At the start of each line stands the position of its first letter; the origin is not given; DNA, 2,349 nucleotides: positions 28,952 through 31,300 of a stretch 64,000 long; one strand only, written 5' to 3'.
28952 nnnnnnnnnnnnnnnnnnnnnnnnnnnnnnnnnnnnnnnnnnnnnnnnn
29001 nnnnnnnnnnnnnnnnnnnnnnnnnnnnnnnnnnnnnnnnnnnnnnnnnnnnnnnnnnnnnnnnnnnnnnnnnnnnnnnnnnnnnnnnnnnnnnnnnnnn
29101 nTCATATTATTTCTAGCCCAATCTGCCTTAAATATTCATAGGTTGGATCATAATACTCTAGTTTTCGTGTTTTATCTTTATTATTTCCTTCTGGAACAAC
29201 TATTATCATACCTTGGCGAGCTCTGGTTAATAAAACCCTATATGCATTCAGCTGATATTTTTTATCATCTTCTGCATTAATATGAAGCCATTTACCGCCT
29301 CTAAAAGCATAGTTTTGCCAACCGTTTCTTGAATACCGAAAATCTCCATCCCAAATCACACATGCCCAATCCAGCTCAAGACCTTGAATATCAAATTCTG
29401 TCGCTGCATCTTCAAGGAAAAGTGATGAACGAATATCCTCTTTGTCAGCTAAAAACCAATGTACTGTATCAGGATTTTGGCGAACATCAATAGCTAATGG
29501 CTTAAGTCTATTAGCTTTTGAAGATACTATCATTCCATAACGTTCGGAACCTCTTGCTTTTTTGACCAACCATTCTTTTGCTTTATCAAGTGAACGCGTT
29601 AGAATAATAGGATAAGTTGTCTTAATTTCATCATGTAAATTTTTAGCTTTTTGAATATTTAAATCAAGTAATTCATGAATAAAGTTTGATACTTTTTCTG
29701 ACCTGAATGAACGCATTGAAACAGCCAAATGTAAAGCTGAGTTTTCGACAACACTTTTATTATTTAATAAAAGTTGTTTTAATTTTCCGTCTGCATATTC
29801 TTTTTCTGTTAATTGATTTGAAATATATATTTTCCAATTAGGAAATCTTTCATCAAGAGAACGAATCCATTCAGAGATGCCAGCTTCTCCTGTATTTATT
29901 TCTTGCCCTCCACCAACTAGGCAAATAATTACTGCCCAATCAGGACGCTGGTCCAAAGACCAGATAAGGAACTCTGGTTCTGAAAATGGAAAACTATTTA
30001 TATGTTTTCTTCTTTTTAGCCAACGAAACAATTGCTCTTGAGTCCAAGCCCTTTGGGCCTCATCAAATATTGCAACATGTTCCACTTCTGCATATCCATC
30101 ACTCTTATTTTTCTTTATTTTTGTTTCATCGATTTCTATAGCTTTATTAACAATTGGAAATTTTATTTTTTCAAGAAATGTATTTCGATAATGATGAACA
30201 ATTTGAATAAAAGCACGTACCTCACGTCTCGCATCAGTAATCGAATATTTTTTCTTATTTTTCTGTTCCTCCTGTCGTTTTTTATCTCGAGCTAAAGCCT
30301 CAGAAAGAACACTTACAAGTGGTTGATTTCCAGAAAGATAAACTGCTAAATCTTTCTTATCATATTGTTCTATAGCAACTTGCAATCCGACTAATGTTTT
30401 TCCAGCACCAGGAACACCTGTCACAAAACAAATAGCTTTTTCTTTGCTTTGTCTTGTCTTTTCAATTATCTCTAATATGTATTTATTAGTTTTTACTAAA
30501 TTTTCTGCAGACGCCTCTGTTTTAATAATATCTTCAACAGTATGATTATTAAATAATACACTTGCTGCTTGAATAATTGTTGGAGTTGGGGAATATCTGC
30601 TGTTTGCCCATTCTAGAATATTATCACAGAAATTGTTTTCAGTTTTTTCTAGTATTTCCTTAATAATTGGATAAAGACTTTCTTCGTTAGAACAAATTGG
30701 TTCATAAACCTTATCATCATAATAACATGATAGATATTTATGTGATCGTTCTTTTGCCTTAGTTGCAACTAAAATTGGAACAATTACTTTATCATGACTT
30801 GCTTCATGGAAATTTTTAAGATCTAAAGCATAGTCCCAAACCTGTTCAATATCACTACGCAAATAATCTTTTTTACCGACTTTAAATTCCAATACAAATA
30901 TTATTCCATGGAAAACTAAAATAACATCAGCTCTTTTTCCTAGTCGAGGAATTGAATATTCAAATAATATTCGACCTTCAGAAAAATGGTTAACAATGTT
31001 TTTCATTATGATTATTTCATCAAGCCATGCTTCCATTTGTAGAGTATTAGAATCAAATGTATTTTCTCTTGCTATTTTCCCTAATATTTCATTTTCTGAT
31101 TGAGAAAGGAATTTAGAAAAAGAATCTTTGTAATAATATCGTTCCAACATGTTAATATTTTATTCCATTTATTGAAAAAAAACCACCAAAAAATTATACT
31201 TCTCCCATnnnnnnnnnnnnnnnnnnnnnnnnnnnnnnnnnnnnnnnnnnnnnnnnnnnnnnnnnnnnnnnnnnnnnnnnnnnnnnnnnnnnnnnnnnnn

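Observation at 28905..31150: Two-gene operon: DUF2075 nuclease/P-loop NTPase translationally coupled to a 66-aa Cys-containing protein, a candidate defence system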

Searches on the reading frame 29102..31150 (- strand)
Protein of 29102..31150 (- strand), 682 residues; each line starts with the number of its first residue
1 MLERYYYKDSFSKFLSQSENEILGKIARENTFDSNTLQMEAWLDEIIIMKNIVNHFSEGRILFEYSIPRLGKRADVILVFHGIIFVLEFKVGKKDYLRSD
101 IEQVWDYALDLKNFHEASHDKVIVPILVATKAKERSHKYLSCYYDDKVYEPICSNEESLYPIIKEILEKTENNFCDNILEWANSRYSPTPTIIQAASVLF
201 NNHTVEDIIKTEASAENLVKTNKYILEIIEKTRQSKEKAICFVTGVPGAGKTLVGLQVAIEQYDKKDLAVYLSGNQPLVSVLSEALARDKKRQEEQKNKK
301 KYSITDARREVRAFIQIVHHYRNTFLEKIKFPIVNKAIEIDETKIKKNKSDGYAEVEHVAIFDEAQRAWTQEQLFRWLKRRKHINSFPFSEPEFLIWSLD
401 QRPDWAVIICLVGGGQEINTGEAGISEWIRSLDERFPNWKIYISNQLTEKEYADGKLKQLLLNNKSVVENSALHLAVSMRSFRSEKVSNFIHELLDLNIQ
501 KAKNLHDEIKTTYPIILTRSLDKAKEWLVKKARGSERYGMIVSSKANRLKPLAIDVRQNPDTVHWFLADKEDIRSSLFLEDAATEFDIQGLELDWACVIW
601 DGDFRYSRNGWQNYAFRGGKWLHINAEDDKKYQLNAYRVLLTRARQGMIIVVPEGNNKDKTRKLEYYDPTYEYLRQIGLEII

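Call 3: search_protein_families(library=pfam, proteins=[window:29102-31150:-], max_evalue=0.01)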
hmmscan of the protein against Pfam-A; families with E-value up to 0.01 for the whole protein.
window:29102-31150:- (682 aa): 8 families
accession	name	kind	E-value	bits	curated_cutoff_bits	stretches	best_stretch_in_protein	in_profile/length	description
PF09848.15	SLFN-g3_helicase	-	2.7e-77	260.9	24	1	238-653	1-353/354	Schlafen group 3, DNA/RNA helicase domain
PF06745.19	ATPase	-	0.0012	18.6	26.6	1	237-308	18-89/231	KaiC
PF13401.12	AAA_22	-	0.0022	18.7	27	0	236-380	3-106/130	AAA domain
PF13173.12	AAA_14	-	0.0033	17.9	27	0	239-325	3-88/129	AAA domain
PF02562.22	PhoH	-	0.004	17.1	27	1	236-325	17-92/205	PhoH-like protein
PF00270.35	DEAD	-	0.0063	16.7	26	0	239-372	15-133/167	DEAD/DEAH box helicase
PF25199.1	nSTAND_NTPase5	-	0.0076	16.5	34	0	223-273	27-76/145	Novel STAND NTPase 5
PF20720.3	nSTAND3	-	0.0099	16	27.2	0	235-274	14-53/155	Novel STAND NTPase 3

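Call 4: search_protein_families(library=padloc, proteins=[window:29102-31150:-], max_evalue=0.1)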
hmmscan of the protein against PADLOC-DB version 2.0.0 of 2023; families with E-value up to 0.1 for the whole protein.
window:29102-31150:- (682 aa): 1 family
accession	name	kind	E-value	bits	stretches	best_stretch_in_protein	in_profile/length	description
PDLC05014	PDC-S41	-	1.1e-269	894.2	1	3-680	2-651/657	-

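Call 5: search_protein_families(library=ncbifam, proteins=[window:29102-31150:-], max_evalue=0.01)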
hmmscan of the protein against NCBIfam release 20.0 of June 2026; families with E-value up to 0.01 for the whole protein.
window:29102-31150:- (682 aa): 3 families
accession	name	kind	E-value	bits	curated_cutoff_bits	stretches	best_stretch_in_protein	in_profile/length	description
TIGR03881.1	KaiC_arch_4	hypoth_equivalog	0.0014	18.3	247.8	0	240-306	23-88/231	KaiC domain-containing protein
NF005304.0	PRK06835.1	equivalog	0.0023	17.1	215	1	211-295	158-239/330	ATP-binding protein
NF004629.0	PRK05973.1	equivalog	0.0092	15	156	0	238-292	64-118/237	DNA helicase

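Call 6: search_protein_families(library=phrogs, proteins=[window:29102-31150:-], max_evalue=0.01)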
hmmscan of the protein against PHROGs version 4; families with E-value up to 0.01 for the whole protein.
window:29102-31150:- (682 aa): 1 family
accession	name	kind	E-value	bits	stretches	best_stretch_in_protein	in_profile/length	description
phrog_170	-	other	0.0093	16.4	1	227-267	82-119/323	PhoH-like phosphate starvation-inducible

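Call 27: search_solved_structures(query=window:29102-31150:-, max_evalue=0.01)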
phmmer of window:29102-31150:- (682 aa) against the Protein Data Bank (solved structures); distinct sequences matched with E-value up to 0.01: 0.

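Call 29: find_related_loci(query=window:29102-31150:-, collection=genome_contigs, flank=4000)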
Query window:29102-31150:- (682 aa) in genome_contigs; peptide patterns used: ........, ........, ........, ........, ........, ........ (x = any residue, [..] = any of these).
77 stretches matched a pattern; 28 encode a relative of the query (tblastn E <= 1e-3); 28 distinct loci.
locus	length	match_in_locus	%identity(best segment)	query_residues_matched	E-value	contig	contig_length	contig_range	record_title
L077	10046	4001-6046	98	1-682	0e+0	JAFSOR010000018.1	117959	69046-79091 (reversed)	MAG: Spirochaetia bacterium isolate RGIG3334 Goat_Reticulum-6__c367564, whole genome shotgun sequence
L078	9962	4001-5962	53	6-682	0e+0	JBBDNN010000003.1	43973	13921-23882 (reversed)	MAG: Balneolaceae bacterium isolate LejiaB_40_15 Lejia_B_1039_length_43973_cov_9, whole genome shotgun sequence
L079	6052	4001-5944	53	5-675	0e+0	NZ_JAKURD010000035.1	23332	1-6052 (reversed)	MAG: Gracilimonas sp. isolate ALOHA_A2.5_46 A2.5-Gracilimonas-1_35, whole genome shotgun sequence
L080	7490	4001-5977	52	1-682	0e+0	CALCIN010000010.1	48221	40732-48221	MAG TPA_asm: uncultured Chitinophagaceae bacterium isolate SRR4028141_bin.93_CONCOCT_v1.1_MAG genome assembly, contig: E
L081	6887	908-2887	53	1-682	0e+0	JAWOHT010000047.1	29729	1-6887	MAG: Bacteroidales bacterium isolate CWP5-1.bin.146 k191_1860306, whole genome shotgun sequence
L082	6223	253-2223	53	2-682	0e+0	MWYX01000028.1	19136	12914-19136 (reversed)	MAG: Chitinophagales bacterium 65-1 NODE_43_length_19136_cov_12.3787_ID_2068, whole genome shotgun sequence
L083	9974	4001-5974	52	1-682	0e+0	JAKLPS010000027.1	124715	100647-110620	MAG: Weeksellaceae bacterium isolate bin S2.104 k141_670287, whole genome shotgun sequence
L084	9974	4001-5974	52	2-682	0e+0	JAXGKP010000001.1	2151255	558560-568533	MAG: Anaerolineaceae bacterium isolate AnMBR.bin189 bin189_1, whole genome shotgun sequence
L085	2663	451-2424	52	2-682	0e+0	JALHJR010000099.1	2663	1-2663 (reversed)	MAG: Tepidanaerobacter acetatoxydans isolate 8-LJY_011 scaffold_6476, whole genome shotgun sequence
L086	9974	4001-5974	51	2-682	0e+0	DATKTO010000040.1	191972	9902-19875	MAG TPA_asm: Gallionellaceae bacterium isolate SMAG_U14083 k141_545357, whole genome shotgun sequence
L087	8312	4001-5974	51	1-682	0e+0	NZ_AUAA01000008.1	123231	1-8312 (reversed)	Epilithonimonas tenax DSM 16811 F564DRAFT_scaffold00008.8_C, whole genome shotgun sequence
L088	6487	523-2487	50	2-679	0e+0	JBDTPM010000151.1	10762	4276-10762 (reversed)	MAG: Gallionella sp. isolate cluster3_bin.199 NODE_27523_length_10762_cov_6.175119, whole genome shotgun sequence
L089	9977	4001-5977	51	2-682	0e+0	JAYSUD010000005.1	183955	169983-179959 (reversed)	MAG: bacterium isolate GFS_12610 GFS_12610_4, whole genome shotgun sequence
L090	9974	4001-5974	52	1-682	0e+0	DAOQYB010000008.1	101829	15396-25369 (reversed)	MAG TPA_asm: Anaerolineaceae bacterium isolate AMR_MDS_1021 NODE_172_length_101829_cov_11.053157, whole genome shotgun s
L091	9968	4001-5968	50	1-679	0e+0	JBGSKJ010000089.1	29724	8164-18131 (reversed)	MAG: Gallionella sp. isolate JTS-AC178 k141_4028041, whole genome shotgun sequence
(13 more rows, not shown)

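Call 60: find_homologous_proteins(query=window:29102-31150:-, max_evalue=1e-100)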
Query window:29102-31150:- (682 aa): 7998 proteins with E <= 1e-100 among 8000 candidates; the best 120 are listed.
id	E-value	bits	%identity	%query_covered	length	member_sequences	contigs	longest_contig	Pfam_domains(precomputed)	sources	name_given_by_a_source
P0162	0.0e+0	1545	100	100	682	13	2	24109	PF09848.16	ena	-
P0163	0.0e+0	1270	81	100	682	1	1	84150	PF09848.16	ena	-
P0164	0.0e+0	1270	81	100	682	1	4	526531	PF09848.16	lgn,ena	-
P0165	0.0e+0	1267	81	100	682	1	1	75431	PF09848.16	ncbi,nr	ncbi:MAG: DUF2075 domain-containing protein [Spirochaetia bacterium]|nr:DUF2075 domain-containing pr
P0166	0.0e+0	1266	81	100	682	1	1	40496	PF09848.16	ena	-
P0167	0.0e+0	1266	80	100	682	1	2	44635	PF09848.16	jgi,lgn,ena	-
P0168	0.0e+0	1259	81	100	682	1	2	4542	PF09848.16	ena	-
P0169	0.0e+0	1253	81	100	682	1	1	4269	PF09848.16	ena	-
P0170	0.0e+0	1241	79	100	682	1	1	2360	PF09848.16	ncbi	-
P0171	0.0e+0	1236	78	100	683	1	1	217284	PF09848.16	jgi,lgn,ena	-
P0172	0.0e+0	1231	78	100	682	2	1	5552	PF09848.16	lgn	-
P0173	0.0e+0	1230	78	100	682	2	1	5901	PF09848.16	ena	-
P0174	0.0e+0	1202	78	100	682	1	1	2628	PF09848.16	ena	-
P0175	0.0e+0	1197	77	100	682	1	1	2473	PF09848.16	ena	-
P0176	0.0e+0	1154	73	100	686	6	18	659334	PF09848.16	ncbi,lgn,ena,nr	ncbi:MAG: DUF2075 domain-containing protein [Spirochaetia bacterium]|nr:DUF2075 domain-containing pr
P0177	0.0e+0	1135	71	100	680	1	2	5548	PF09848.16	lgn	-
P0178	0.0e+0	1131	71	100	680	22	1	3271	PF09848.16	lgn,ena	-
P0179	0.0e+0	1130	71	100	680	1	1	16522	PF09848.16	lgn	-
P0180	0.0e+0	1128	71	100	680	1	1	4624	PF09848.16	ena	-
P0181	0.0e+0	1128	71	100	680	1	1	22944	PF09848.16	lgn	-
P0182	0.0e+0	1127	71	100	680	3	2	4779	PF09848.16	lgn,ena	-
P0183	0.0e+0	1124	71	100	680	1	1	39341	PF09848.16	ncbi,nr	ncbi:MAG: DUF2075 domain-containing protein [Spirochaetaceae bacterium]|nr:DUF2075 domain-containing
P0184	0.0e+0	1124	71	100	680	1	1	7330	PF09848.16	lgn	-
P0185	6.6e-297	1004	65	100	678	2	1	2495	PF09848.16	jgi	jgi:hypothetical protein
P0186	5.4e-293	991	63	100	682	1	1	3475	PF09848.16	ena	-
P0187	1.5e-292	990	64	100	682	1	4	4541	PF09848.16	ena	-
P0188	1.5e-292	990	64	99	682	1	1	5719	PF09848.16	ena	-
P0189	1.5e-292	990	63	99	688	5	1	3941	PF09848.16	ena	-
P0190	3.2e-292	989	63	99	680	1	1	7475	PF09848.16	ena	-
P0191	3.4e-292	989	63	100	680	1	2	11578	PF09848.16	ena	-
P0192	4.4e-292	988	63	100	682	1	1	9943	PF09848.16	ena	-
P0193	7.0e-292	988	64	99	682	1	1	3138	PF09848.16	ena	-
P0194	1.4e-291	987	63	100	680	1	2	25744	PF09848.16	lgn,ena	-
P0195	1.5e-291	986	63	100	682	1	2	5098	PF09848.16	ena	-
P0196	1.6e-291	986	63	100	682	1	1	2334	PF09848.16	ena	-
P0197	2.0e-291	986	63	100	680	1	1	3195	PF09848.16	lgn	-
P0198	2.4e-291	986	63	100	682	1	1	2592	PF09848.16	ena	-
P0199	2.5e-291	986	63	100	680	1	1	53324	PF09848.16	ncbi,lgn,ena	-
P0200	2.6e-291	986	63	100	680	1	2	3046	PF09848.16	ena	-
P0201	2.7e-291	986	63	100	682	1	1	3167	PF09848.16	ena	-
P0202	3.4e-291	985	63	100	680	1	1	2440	PF09848.16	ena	-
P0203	3.4e-291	985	63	100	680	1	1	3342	PF09848.16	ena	-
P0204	3.6e-291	985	63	100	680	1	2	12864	PF09848.16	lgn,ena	-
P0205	3.7e-291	985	65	99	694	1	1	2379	PF09848.16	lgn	-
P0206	5.3e-291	985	63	100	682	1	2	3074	PF09848.16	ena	-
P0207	5.8e-291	985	63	100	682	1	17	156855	PF09848.16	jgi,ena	-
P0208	6.0e-291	984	63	100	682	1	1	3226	PF09848.16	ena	-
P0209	6.9e-291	984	63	100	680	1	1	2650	PF09848.16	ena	-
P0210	8.3e-291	984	62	100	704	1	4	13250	PF09848.16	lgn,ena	-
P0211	9.3e-291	984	63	100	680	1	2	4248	PF09848.16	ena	-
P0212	1.1e-290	984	63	100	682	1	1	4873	PF09848.16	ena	-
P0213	1.1e-290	984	63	100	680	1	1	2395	PF09848.16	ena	-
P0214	1.2e-290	984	63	100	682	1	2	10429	PF09848.16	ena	-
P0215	1.3e-290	983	63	100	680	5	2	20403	PF09848.16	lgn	-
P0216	1.4e-290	983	63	100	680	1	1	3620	PF09848.16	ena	-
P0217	2.0e-290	983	63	100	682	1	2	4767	PF09848.16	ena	-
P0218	2.1e-290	983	63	100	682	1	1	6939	PF09848.16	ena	-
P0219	2.3e-290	983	62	100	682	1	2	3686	PF09848.16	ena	-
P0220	2.3e-290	983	63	100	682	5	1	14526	PF09848.16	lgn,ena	-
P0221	2.4e-290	982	63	100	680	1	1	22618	PF09848.16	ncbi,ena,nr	ncbi:MAG: DUF2075 domain-containing protein [Lentisphaeria bacterium]|nr:DUF2075 domain-containing p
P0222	2.6e-290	982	63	100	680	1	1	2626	PF09848.16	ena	-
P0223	3.5e-290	982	63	100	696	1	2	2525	PF09848.16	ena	-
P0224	3.6e-290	982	63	100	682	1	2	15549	PF09848.16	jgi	-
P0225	4.3e-290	982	63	100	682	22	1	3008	PF09848.16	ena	-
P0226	4.5e-290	982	63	100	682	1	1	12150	PF09848.16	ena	-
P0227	4.7e-290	982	63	100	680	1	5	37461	PF09848.16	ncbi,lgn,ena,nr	ncbi:MAG: DUF2075 domain-containing protein [Lentisphaeria bacterium]|nr:DUF2075 domain-containing p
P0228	5.6e-290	981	63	100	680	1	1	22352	PF09848.16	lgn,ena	-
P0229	6.0e-290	981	63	99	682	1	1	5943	PF09848.16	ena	-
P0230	7.1e-290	981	63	100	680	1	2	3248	PF09848.16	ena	-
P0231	7.7e-290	981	63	100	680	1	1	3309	PF09848.16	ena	-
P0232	7.7e-290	981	63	100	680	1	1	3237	PF09848.16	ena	-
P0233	9.3e-290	981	63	100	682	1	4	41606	PF09848.16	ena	-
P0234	1.1e-289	980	63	100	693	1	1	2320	PF09848.16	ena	-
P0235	1.2e-289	980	63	100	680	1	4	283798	PF09848.16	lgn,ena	-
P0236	1.4e-289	980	63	100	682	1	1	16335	PF09848.16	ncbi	-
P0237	1.5e-289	980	63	100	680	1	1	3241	PF09848.16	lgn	-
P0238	1.7e-289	980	63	100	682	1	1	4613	PF09848.16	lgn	-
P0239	1.8e-289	980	63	100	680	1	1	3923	PF09848.16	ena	-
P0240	1.9e-289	979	63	100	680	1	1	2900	PF09848.16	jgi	jgi:hypothetical protein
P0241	2.3e-289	979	63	100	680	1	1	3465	PF09848.16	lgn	-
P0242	2.5e-289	979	63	100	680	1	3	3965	PF09848.16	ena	-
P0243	2.8e-289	979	63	99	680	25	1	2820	PF09848.16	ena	-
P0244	2.8e-289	979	63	100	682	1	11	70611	PF09848.16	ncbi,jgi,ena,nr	ncbi:MAG: DUF2075 domain-containing protein [Lentisphaerae bacterium]|nr:DUF2075 domain-containing p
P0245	3.4e-289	979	63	99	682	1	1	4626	PF09848.16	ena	-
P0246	5.7e-289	978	62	100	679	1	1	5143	PF09848.16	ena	-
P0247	6.1e-289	978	62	99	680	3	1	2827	PF09848.16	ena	-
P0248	7.7e-289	978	62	100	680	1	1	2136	PF09848.16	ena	-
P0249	9.0e-289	977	63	100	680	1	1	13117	PF09848.16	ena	-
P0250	1.0e-288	977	62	100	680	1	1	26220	PF09848.16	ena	-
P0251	1.1e-288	977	62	100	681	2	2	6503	PF09848.16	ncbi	-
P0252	1.2e-288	977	63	100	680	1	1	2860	PF09848.16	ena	-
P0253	1.5e-288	977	63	100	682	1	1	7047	PF09848.16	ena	-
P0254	1.6e-288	976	62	100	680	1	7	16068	PF09848.16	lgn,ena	-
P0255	1.8e-288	976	63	100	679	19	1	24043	PF09848.16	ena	-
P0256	2.0e-288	976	63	100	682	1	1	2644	PF09848.16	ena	-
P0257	2.2e-288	976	62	100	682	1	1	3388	PF09848.16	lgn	-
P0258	2.4e-288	976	62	100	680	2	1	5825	PF09848.16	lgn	-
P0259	3.2e-288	975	63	99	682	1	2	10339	PF09848.16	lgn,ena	-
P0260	3.3e-288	975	64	99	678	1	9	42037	PF09848.16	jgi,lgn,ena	-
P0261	3.3e-288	975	62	100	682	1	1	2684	PF09848.16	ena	-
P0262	4.1e-288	975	62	100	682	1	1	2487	PF09848.16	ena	-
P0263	4.1e-288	975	62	100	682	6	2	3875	PF09848.16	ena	-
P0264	5.9e-288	975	62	100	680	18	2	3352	PF09848.16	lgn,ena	-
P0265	6.0e-288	975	62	100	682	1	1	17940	PF09848.16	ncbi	-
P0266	6.1e-288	975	62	100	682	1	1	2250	PF09848.16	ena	-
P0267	8.2e-288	974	62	100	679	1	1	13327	PF09848.16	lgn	-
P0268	8.3e-288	974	63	100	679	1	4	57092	PF09848.16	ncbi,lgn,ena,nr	ncbi:MAG: DUF2075 domain-containing protein [Alphaproteobacteria bacterium]|nr:DUF2075 domain-contai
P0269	9.1e-288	974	63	99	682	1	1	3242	PF09848.16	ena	-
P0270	1.6e-287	973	62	100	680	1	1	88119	PF09848.16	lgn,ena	-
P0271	2.3e-287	973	62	100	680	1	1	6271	PF09848.16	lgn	-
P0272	2.4e-287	973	62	99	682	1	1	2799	PF09848.16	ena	-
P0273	2.6e-287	972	63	100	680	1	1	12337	PF09848.16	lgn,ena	-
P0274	2.6e-287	972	62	99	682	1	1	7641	PF09848.16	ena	-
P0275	2.8e-287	972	62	100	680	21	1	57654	PF09848.16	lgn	-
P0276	2.9e-287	972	62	99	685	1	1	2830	PF09848.16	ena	-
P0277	3.3e-287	972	62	100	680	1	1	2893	PF09848.16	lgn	-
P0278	3.6e-287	972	62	100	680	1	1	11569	PF09848.16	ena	-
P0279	3.9e-287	972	62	100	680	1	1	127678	PF09848.16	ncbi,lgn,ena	-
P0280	4.2e-287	972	62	99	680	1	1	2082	PF09848.16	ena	-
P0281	4.3e-287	972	62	100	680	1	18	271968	PF09848.16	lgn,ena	-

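Call 61: find_encoding_contigs(protein=P0176, flank=3000, max_places=3)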
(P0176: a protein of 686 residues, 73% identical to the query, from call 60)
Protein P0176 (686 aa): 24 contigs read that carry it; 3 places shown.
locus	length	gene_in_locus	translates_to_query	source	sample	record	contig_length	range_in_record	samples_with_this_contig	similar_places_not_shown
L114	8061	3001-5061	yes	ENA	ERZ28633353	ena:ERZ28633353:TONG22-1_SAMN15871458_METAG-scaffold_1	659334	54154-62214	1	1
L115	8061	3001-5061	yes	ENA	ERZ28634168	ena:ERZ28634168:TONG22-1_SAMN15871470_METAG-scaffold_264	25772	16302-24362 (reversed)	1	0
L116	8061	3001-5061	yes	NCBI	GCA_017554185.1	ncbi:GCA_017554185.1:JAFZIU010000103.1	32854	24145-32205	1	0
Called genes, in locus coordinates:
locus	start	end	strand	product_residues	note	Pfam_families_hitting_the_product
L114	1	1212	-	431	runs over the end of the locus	-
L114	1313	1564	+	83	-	-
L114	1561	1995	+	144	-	PF01850:PIN (weak)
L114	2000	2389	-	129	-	PF00293:NUDIX, PF14815:NUDIX_4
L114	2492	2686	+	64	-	-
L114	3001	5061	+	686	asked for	PF09848:SLFN-g3_helicase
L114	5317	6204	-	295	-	PF12784:PDDEXK_2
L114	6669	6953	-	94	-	PF21716:dnstrm_HI1420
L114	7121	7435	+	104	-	PF03852:Vsr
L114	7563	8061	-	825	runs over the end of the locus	PF00270:DEAD, PF00271:Helicase_C, PF04408:WHD_HA2 (weak), PF21010:HA2_C (weak), PF07717:OB_NTP_bind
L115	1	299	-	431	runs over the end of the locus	-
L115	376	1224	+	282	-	PF03747:ADP_ribosyl_GH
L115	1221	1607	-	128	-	PF00293:NUDIX, PF14815:NUDIX_4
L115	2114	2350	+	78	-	-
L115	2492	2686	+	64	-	-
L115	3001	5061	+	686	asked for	PF09848:SLFN-g3_helicase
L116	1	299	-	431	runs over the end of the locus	-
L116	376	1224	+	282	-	PF03747:ADP_ribosyl_GH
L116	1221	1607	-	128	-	PF00293:NUDIX, PF14815:NUDIX_4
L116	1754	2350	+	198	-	PF01936:NYN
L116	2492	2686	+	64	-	-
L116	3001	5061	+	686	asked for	PF09848:SLFN-g3_helicase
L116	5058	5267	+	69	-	-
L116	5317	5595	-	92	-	-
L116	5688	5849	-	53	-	-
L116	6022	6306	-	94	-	PF21716:dnstrm_HI1420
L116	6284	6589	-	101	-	PF05973:Gp49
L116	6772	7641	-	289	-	PF12784:PDDEXK_2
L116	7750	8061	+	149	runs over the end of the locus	PF03852:Vsr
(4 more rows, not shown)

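Call 62: find_encoding_contigs(protein=P0183, flank=3000, max_places=2)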
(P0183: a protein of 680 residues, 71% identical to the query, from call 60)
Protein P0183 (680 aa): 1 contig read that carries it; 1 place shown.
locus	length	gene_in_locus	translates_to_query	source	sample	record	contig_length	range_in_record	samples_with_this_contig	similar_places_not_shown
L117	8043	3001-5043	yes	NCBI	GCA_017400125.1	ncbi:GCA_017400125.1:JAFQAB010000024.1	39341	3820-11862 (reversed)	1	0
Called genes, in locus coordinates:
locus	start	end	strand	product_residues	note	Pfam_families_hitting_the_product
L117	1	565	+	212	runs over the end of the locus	PF02581:TMP-TENI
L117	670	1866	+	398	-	PF13173:AAA_14, PF13635:DUF4143 (faint)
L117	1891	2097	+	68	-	PF00145:DNA_methylase (weak)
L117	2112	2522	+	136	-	PF18291:HU-HIG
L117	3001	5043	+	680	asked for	PF09848:SLFN-g3_helicase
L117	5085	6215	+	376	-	PF04326:SLFN_AlbA_2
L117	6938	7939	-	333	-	PF03547:Mem_trans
